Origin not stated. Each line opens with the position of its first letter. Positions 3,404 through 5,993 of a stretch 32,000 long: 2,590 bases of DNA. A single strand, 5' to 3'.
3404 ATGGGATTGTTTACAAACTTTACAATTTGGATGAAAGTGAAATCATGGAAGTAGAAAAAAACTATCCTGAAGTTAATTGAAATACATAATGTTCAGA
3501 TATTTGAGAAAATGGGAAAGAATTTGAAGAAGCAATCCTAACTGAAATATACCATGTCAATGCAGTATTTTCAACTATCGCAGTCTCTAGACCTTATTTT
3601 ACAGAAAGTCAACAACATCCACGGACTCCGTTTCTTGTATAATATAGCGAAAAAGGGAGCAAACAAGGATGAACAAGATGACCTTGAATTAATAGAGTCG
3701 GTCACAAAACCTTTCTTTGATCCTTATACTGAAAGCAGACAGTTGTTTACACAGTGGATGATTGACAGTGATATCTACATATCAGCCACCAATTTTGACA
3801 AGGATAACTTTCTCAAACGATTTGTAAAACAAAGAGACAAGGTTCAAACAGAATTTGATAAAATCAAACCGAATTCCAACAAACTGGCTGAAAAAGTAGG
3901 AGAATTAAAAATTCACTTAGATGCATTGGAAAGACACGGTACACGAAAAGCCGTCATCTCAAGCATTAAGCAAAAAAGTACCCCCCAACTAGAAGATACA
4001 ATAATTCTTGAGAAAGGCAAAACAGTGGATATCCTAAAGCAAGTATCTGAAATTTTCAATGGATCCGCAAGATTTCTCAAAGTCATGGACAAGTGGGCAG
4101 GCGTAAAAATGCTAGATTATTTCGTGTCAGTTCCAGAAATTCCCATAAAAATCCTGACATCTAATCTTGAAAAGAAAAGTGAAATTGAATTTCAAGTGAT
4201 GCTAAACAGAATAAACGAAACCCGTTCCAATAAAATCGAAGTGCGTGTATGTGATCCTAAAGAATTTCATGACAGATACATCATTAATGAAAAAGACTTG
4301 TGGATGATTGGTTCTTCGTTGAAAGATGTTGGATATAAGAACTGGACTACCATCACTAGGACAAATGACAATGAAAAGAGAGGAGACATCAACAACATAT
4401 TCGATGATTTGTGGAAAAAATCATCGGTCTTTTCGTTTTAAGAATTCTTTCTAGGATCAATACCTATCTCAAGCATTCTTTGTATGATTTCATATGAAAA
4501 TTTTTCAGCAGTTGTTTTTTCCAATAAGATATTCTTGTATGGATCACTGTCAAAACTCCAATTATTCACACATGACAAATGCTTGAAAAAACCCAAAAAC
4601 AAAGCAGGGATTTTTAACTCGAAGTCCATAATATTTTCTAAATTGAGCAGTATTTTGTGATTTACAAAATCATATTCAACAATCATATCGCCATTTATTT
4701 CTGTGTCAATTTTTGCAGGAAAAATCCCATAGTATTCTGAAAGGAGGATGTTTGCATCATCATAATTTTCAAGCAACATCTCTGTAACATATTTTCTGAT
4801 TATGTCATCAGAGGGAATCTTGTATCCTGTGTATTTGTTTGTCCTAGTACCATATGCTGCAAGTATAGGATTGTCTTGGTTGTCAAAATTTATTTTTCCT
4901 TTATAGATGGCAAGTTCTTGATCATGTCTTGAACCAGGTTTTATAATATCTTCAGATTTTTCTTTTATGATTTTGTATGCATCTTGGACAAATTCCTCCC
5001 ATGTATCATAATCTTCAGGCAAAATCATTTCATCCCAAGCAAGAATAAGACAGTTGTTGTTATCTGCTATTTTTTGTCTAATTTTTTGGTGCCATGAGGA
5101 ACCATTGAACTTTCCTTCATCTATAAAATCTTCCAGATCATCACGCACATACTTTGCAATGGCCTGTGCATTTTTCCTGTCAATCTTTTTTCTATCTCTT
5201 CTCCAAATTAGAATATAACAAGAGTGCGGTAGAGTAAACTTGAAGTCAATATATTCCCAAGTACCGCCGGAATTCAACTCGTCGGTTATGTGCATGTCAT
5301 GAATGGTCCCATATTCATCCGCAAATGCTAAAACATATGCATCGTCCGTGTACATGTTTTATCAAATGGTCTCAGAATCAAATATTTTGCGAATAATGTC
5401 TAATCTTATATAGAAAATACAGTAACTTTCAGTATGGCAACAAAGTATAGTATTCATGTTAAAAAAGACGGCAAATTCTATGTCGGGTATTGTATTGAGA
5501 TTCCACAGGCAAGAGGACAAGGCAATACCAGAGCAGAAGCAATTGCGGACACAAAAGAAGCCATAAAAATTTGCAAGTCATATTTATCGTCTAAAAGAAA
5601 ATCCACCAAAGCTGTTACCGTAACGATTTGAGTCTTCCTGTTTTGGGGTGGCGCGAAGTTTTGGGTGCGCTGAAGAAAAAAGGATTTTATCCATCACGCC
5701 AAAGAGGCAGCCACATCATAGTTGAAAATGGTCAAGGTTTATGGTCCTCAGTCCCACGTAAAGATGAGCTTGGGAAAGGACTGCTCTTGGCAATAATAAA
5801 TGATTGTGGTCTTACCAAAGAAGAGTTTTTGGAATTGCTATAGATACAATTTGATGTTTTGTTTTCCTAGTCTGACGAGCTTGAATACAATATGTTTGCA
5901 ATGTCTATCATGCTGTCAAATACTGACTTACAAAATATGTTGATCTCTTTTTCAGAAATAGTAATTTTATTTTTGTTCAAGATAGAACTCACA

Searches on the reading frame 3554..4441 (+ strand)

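Call 6: search_protein_families(library=pfam, proteins=[window:3554-4441:+], max_evalue=0.1)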
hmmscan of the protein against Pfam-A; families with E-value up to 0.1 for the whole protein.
window:3554-4441:+ (295 aa): 4 families
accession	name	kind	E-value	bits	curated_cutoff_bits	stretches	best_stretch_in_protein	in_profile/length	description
PF13091.12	PLDc_2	-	0.00079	19.7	27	1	197-287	38-132/132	PLD-like domain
PF19823.4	DUF6305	-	0.037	14.1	25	1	60-111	99-150/154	Domain of unknown function (DUF6305)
PF04584.19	Pox_A28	-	0.056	14.1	27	0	151-235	42-122/140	Poxvirus A28 family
PF16752.10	TBCC_N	-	0.085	13.6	27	0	82-127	30-76/115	Tubulin-specific chaperone C N-terminal domain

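Call 8: search_protein_families(library=padloc, proteins=[window:3554-4441:+], max_evalue=0.05)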
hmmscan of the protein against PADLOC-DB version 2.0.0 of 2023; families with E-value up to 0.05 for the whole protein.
window:3554-4441:+ (295 aa): 2 families
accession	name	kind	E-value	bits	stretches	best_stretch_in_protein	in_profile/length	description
PDLC04869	PDC-S05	-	4.1e-15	53.8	1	89-279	127-296/306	-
PDLC04879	PDC-S05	-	6.6e-11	40.2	1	131-272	144-275/285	-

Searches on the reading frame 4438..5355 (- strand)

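Call 6: search_protein_families(library=pfam, proteins=[window:4438-5355:-], max_evalue=0.1)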
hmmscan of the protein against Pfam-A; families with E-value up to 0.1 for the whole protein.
window:4438-5355:- (305 aa): 1 family
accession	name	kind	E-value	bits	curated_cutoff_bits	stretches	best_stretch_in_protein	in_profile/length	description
PF07295.17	DUF1451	-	0.046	14.3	26.1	1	55-141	28-112/146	Zinc-ribbon containing domain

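Call 8: search_protein_families(library=padloc, proteins=[window:4438-5355:-], max_evalue=0.05)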
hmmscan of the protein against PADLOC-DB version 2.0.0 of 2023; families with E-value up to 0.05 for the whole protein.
window:4438-5355:- (305 aa): 0 families

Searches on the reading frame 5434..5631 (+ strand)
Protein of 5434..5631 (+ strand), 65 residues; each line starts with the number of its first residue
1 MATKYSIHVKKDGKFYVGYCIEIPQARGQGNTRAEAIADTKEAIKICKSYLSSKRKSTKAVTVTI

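Call 6: search_protein_families(library=pfam, proteins=[window:5434-5631:+], max_evalue=0.1)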
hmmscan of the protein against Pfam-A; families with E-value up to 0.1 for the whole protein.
window:5434-5631:+ (65 aa): 1 family
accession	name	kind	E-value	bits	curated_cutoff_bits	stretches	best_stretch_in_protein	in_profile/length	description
PF18656.6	DUF5633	-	0.0039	17.4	23.6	0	5-17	26-38/41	Family of unknown function (DUF5633)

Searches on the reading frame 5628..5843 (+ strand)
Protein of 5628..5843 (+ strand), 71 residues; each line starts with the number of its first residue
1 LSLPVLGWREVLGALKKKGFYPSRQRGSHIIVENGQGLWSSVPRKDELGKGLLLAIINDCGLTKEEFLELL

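Call 6: search_protein_families(library=pfam, proteins=[window:5628-5843:+], max_evalue=0.1)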
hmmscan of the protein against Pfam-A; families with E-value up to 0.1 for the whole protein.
window:5628-5843:+ (71 aa): 1 family
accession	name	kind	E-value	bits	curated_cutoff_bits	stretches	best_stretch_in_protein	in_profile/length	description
PF07927.17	HicA_toxin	-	1.4e-14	54.3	27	1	8-62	1-58/58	HicA toxin of bacterial toxin-antitoxin,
